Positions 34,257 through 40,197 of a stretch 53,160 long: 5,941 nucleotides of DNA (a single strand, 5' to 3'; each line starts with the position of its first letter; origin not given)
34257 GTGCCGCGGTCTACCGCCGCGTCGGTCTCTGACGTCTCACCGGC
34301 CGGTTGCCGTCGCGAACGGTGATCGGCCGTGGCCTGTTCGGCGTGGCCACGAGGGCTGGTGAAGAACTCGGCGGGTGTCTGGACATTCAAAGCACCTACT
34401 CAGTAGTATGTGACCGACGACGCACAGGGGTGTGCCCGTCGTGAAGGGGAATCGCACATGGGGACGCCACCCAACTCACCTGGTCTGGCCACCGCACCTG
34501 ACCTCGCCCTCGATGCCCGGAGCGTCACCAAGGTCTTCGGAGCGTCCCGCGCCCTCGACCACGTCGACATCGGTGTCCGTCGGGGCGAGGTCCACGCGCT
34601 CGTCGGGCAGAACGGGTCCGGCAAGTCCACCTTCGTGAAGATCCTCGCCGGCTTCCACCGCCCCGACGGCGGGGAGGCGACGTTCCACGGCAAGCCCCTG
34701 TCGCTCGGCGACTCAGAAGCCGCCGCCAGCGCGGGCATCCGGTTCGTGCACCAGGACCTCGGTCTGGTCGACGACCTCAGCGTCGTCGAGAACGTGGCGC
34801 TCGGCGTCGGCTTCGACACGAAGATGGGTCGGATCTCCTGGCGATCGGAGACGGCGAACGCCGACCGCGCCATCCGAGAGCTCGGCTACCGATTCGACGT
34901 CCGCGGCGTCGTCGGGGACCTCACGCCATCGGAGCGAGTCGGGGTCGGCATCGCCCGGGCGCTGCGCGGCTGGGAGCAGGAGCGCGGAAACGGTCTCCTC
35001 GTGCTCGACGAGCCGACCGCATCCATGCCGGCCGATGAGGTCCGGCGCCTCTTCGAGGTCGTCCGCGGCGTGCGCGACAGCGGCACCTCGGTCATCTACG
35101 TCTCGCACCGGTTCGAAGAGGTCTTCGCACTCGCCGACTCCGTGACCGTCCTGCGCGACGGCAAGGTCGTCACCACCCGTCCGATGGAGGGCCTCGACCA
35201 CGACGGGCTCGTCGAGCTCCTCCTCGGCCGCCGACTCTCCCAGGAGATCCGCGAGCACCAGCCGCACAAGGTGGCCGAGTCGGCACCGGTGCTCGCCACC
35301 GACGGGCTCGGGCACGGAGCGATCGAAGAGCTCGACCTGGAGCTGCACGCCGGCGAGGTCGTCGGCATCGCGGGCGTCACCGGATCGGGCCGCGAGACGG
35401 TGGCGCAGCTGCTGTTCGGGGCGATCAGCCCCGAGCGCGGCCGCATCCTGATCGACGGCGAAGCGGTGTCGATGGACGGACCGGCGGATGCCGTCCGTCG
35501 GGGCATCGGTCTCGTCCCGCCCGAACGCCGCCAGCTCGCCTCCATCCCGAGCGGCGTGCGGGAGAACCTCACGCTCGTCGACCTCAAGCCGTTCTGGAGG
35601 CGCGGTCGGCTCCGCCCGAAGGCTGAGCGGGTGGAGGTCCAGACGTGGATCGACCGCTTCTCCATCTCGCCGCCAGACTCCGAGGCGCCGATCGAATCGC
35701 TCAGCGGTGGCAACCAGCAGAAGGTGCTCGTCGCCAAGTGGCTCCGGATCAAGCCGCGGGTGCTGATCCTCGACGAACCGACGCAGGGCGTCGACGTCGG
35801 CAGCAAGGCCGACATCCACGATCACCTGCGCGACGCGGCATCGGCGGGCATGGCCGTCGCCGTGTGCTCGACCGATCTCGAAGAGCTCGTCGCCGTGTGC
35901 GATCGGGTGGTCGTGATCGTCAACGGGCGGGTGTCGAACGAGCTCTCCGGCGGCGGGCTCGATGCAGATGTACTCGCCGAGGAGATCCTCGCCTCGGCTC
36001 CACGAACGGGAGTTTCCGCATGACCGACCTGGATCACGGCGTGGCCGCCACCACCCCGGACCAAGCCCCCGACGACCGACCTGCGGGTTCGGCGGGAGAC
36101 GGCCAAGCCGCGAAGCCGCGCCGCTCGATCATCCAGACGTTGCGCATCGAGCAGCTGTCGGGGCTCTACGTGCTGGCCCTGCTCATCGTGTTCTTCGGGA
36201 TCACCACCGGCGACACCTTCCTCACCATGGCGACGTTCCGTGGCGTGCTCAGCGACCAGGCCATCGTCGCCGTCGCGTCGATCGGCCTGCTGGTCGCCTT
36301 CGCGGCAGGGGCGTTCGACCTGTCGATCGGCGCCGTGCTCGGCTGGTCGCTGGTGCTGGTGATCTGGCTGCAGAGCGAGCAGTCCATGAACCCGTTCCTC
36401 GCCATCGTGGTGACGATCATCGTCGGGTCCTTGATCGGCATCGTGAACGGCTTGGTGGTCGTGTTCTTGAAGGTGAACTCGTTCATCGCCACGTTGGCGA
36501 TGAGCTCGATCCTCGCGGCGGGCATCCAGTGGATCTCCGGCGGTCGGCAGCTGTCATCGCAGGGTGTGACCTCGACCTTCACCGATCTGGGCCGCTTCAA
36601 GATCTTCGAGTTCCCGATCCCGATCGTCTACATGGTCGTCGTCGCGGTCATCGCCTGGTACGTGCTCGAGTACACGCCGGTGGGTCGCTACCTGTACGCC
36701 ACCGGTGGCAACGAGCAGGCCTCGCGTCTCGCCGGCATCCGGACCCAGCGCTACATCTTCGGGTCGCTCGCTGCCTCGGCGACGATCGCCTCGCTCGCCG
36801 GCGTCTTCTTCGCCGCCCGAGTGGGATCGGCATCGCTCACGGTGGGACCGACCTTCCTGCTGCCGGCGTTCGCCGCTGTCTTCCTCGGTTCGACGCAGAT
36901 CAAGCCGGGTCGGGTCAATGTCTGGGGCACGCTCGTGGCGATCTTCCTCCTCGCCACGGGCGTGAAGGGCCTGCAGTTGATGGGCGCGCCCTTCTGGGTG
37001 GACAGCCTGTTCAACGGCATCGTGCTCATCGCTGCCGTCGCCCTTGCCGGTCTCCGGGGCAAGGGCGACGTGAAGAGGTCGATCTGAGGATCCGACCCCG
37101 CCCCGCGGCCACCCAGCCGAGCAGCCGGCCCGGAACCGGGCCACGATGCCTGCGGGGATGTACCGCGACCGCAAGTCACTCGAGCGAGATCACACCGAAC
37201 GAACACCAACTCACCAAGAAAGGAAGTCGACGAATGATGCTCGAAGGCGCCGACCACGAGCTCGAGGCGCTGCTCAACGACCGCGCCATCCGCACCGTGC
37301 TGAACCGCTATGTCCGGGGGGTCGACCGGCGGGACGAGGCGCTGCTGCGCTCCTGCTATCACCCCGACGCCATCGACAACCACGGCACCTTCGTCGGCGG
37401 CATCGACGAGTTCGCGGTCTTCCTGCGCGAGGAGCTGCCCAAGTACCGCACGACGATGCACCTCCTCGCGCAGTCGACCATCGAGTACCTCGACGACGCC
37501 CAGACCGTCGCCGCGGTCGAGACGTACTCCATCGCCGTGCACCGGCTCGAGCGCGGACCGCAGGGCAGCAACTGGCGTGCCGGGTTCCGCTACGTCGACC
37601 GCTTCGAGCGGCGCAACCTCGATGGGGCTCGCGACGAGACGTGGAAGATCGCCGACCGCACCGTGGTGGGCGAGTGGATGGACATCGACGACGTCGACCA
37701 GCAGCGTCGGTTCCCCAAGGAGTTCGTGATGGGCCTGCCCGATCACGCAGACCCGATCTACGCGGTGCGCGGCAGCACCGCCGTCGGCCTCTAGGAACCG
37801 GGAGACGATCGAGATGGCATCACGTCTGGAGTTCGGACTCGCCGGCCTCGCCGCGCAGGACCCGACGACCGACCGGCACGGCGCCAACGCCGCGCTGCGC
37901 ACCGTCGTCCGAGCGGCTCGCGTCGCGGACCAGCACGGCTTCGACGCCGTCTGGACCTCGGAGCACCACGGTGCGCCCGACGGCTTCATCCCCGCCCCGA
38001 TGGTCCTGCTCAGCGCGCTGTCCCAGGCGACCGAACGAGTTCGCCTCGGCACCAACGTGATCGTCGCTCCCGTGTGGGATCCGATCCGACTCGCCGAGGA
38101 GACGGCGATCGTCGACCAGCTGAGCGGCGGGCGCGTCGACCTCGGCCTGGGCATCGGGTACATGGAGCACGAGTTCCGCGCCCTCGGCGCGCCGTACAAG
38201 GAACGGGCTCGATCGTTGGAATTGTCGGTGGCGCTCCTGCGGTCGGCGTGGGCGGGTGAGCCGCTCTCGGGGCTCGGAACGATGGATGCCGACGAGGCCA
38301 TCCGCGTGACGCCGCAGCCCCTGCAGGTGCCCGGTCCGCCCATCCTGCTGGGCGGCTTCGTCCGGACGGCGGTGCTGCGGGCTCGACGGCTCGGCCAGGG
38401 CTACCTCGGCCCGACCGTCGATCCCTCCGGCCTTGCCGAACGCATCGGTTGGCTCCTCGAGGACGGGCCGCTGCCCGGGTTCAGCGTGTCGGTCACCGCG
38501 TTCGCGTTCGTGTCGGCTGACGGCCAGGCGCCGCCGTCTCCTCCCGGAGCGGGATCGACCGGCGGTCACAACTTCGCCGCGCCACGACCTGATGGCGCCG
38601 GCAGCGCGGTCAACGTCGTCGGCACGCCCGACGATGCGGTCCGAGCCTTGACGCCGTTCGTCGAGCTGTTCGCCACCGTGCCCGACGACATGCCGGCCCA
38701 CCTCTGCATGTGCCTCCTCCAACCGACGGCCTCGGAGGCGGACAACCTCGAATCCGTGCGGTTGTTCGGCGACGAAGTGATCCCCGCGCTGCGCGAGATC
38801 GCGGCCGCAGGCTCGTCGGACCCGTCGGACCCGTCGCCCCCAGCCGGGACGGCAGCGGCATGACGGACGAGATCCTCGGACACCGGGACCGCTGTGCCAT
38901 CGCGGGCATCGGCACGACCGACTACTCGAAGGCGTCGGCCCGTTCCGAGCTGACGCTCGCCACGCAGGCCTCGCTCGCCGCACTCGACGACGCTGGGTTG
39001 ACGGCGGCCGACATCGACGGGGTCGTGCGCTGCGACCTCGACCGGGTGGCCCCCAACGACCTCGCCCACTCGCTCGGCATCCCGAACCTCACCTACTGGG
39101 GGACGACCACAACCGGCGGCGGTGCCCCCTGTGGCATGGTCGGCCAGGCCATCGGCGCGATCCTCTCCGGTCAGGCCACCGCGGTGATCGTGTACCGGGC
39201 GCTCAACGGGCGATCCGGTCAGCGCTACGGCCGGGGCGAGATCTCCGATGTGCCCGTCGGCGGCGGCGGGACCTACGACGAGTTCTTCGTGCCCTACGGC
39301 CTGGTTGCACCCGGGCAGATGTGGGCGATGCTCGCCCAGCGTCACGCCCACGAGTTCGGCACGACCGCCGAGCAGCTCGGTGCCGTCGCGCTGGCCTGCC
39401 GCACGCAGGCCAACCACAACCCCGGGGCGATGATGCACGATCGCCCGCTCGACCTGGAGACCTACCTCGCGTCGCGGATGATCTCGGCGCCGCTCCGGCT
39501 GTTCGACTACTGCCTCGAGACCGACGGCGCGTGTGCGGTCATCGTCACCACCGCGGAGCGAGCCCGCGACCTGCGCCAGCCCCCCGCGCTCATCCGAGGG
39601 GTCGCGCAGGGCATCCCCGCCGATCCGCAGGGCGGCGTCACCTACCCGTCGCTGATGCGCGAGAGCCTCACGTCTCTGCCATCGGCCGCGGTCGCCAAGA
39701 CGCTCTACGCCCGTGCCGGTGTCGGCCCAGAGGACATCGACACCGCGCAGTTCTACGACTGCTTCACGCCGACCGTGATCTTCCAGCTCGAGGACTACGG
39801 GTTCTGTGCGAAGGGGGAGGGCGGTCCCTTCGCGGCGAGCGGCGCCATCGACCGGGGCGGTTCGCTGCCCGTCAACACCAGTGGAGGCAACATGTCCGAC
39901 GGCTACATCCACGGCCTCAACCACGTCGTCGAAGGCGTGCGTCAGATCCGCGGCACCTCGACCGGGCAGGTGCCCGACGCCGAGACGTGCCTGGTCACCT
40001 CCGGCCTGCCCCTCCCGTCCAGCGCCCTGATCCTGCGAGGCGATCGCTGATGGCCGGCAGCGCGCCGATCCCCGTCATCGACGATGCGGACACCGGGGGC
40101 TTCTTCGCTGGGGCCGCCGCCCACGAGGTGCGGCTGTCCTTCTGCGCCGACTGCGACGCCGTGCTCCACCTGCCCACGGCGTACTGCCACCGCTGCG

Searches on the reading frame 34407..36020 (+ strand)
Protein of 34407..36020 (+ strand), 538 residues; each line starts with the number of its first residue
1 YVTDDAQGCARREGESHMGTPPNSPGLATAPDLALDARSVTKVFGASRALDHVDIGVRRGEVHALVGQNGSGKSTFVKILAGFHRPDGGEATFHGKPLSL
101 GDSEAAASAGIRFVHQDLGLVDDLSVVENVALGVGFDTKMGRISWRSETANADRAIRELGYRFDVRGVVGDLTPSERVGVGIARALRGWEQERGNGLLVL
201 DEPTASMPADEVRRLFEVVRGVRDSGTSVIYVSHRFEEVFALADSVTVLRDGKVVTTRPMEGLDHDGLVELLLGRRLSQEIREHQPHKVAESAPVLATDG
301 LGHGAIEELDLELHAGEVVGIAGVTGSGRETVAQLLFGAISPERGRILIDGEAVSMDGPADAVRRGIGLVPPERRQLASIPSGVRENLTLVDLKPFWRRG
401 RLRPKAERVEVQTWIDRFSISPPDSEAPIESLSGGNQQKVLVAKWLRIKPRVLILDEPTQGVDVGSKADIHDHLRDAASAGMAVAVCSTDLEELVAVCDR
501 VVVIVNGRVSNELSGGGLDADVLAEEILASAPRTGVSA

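Call 26: search_protein_families(library=pfam, proteins=[window:34407-36020:+], max_evalue=0.001)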
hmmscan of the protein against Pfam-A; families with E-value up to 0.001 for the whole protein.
window:34407-36020:+ (538 aa): 3 families
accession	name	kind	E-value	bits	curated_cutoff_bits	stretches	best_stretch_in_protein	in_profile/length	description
PF00005.33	ABC_tran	-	1.4e-45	155.7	25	2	307-460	2-137/137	ABC transporter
PF13304.12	AAA_21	-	1.5e-08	35.5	27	1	62-95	1-40/304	AAA domain, putative AbiEii toxin, Type IV TA system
PF13555.12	AAA_29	-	0.00048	20.2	27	0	54-77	16-39/61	P-loop containing region of AAA domain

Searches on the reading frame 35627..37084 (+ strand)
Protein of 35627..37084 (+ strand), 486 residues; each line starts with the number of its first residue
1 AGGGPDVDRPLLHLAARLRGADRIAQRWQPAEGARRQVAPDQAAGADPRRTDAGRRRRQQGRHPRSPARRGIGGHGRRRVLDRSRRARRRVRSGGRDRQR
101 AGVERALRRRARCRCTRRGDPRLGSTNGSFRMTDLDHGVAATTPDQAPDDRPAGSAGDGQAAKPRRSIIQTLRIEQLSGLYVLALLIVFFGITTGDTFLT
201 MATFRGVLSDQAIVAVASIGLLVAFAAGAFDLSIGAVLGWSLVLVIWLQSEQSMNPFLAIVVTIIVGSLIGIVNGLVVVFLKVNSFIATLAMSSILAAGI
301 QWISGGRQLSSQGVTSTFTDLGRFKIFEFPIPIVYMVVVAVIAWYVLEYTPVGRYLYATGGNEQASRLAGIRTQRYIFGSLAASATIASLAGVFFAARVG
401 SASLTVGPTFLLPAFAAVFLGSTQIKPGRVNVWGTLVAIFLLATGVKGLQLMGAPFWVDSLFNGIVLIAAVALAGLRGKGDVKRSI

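Call 26: search_protein_families(library=pfam, proteins=[window:35627-37084:+], max_evalue=0.001)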
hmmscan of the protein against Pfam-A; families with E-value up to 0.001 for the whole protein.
window:35627-37084:+ (486 aa): 1 family
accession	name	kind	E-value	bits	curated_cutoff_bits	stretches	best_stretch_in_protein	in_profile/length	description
PF02653.21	BPD_transp_2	-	1.6e-37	129.5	26.8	1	207-471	5-269/269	Branched-chain amino acid transport system / permease component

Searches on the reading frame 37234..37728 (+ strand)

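Call 102: search_protein_families(library=pfam, proteins=[window:37234-37728:+], max_evalue=0.01)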
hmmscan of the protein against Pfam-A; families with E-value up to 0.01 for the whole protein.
window:37234-37728:+ (165 aa): 4 families
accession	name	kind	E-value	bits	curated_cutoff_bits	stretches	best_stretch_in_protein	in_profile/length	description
PF13577.12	SnoaL_4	-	2.1e-20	73.4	24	1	13-143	3-126/126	SnoaL-like domain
PF12680.13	SnoaL_2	-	0.00024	22.1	27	1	24-128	2-96/102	SnoaL-like domain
PF12893.14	Lumazine_bd_2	-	0.00074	20.7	22.1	1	16-96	3-85/116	Putative lumazine-binding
PF14534.12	DUF4440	-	0.0011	19.8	25.2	1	19-104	1-81/107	Domain of unknown function (DUF4440)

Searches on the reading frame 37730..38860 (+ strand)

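Call 26: search_protein_families(library=pfam, proteins=[window:37730-38860:+], max_evalue=0.001)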
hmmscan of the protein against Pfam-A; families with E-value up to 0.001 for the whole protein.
window:37730-38860:+ (377 aa): 1 family
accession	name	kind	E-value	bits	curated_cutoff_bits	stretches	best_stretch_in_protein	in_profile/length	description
PF00296.26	Bac_luciferase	-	2.2e-42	146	27.9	1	40-239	8-203/314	Luciferase-like monooxygenase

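Call 89: search_protein_families(library=ncbifam, proteins=[window:37730-38860:+], max_evalue=1e-10)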
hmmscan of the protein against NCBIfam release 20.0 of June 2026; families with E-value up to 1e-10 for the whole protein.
window:37730-38860:+ (377 aa): 21 families
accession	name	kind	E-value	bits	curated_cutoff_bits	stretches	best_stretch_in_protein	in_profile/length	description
TIGR03619.1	F420_Rv2161c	subfamily_domain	1.3e-41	142.8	166.9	1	61-237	2-193/247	TIGR03619 family F420-dependent LLM class oxidoreductase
TIGR04020.1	seco_metab_LLM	subfamily_domain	4.2e-31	108.3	244.45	1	54-200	16-163/341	MupA/Atu3671 family FMN-dependent luciferase-like monooxygenase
TIGR04027.1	LLM_KPN_01858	hypoth_equivalog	8.4e-31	107.1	412.9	1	51-182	14-146/326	putative FMN-dependent luciferase-like monooxygenase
TIGR03621.1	F420_MSMEG_2516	subfamily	3.6e-29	101.8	213.15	1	54-210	11-158/295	TIGR03621 family F420-dependent LLM class oxidoreductase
TIGR03560.1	F420_Rv1855c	subfamily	6.9e-26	91.4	231.4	1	53-210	9-175/227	TIGR03560 family F420-dependent LLM class oxidoreductase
TIGR03558.1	oxido_grp_1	subfamily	2.4e-23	82.9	166.95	1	48-218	11-177/325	MsnO8 family LLM class oxidoreductase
TIGR03571.1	lucif_BA3436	subfamily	1.9e-22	79.9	303.9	1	45-208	18-188/304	TIGR03571 family LLM class oxidoreductase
TIGR04036.1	LLM_CE1758_fam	subfamily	6.4e-22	77.8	479.1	1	41-226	11-198/355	CE1758 family FMN-dependent luciferase-like monooxygenase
TIGR03858.1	LLM_2I7G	subfamily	7e-18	64.7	462.25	1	37-156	4-124/337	Atu2307/SP_0267 family LLM class monooxygenase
NF002619.0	PRK02271.1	equivalog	3.6e-17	62.6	276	1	55-201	12-153/329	5,10-methylenetetrahydromethanopterin reductase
TIGR03857.1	F420_MSMEG_2249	hypoth_equivalog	5.5e-17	62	218.4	1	51-236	8-186/329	TIGR03857 family LLM class F420-dependent oxidoreductase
NF052254.1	luciferase_Alph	exception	5.5e-17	62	600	1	53-159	18-124/354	luciferase subunit alpha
TIGR04021.1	LLM_DMSO2_sfnG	equivalog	7.1e-16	58.5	382.95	1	60-245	31-220/350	dimethylsulfone monooxygenase SfnG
TIGR03557.1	F420_G6P_family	subfamily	5.5e-14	52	210.4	1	57-231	13-191/316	TIGR03557 family F420-dependent LLM class oxidoreductase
TIGR03841.1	F420_Rv3093c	subfamily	1.4e-13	50.9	213.65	1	56-218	9-162/298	LLM class F420-dependent oxidoreductase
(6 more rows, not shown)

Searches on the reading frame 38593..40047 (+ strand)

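Call 26: search_protein_families(library=pfam, proteins=[window:38593-40047:+], max_evalue=0.001)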
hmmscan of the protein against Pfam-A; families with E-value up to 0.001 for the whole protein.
window:38593-40047:+ (485 aa): 1 family
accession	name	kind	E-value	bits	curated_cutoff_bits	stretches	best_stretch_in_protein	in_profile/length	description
PF22691.2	Thiolase_C_1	-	1.1e-38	132.6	28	1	355-470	11-129/144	Thiolase C-terminal domain-like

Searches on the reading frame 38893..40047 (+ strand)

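Call 89: search_protein_families(library=ncbifam, proteins=[window:38893-40047:+], max_evalue=1e-10)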
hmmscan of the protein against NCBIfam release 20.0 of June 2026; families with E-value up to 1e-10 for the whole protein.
window:38893-40047:+ (385 aa): 17 families
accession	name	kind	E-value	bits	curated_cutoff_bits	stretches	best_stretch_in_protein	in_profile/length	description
NF005892.0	PRK07855.1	subfamily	1.2e-137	459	469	1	2-382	9-388/390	lipid-transfer protein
NF004811.0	PRK06158.1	subfamily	2.5e-80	270.3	421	1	2-370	11-365/384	acetyl-CoA acetyltransferase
NF006010.0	PRK08142.1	subfamily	6.1e-65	219.5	462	1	3-365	9-364/388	thiolase domain-containing protein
NF004720.0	PRK06064.1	subfamily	2.2e-47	161.7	420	1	2-359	5-361/389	thiolase domain-containing protein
NF053570.1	AcCoTHIOL_METTL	equivalog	4.6e-40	137.6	600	1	142-364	143-362/385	acetyl-CoA acetyltransferase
NF004715.0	PRK06059.1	equivalog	3e-39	135.1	424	1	2-368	7-383/399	lipid-transfer protein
NF009228.0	PRK12578.1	subfamily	9.7e-37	126.5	485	1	2-355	6-355/387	thiolase domain-containing protein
NF006102.0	PRK08256.1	subfamily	3e-34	118.7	436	1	142-367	149-375/394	lipid-transfer protein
NF004982.0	PRK06365.1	equivalog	1.5e-30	106.6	695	1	6-342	23-375/430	thiolase domain-containing protein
NF004810.0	PRK06157.1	equivalog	4.6e-30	105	403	1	2-364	10-374/400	acetyl-CoA acetyltransferase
NF006180.0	PRK08313.1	subfamily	3.5e-29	101.8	514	1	1-367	6-366/389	thiolase domain-containing protein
NF005704.0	PRK07516.1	subfamily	5.9e-28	97.9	412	1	2-368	5-370/389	thiolase domain-containing protein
NF053628.1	BnzsclthlBbsBGT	equivalog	1.6e-25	89.8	750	1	138-359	138-354/389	benzoylsuccinyl-CoA thiolase subunit BbsB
NF004721.0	PRK06065.1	equivalog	2.7e-18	66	455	1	143-338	152-341/393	thiolase domain-containing protein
NF004936.0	PRK06289.1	equivalog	2.8e-18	65.9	375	1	142-366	151-384/405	acetyl-CoA acetyltransferase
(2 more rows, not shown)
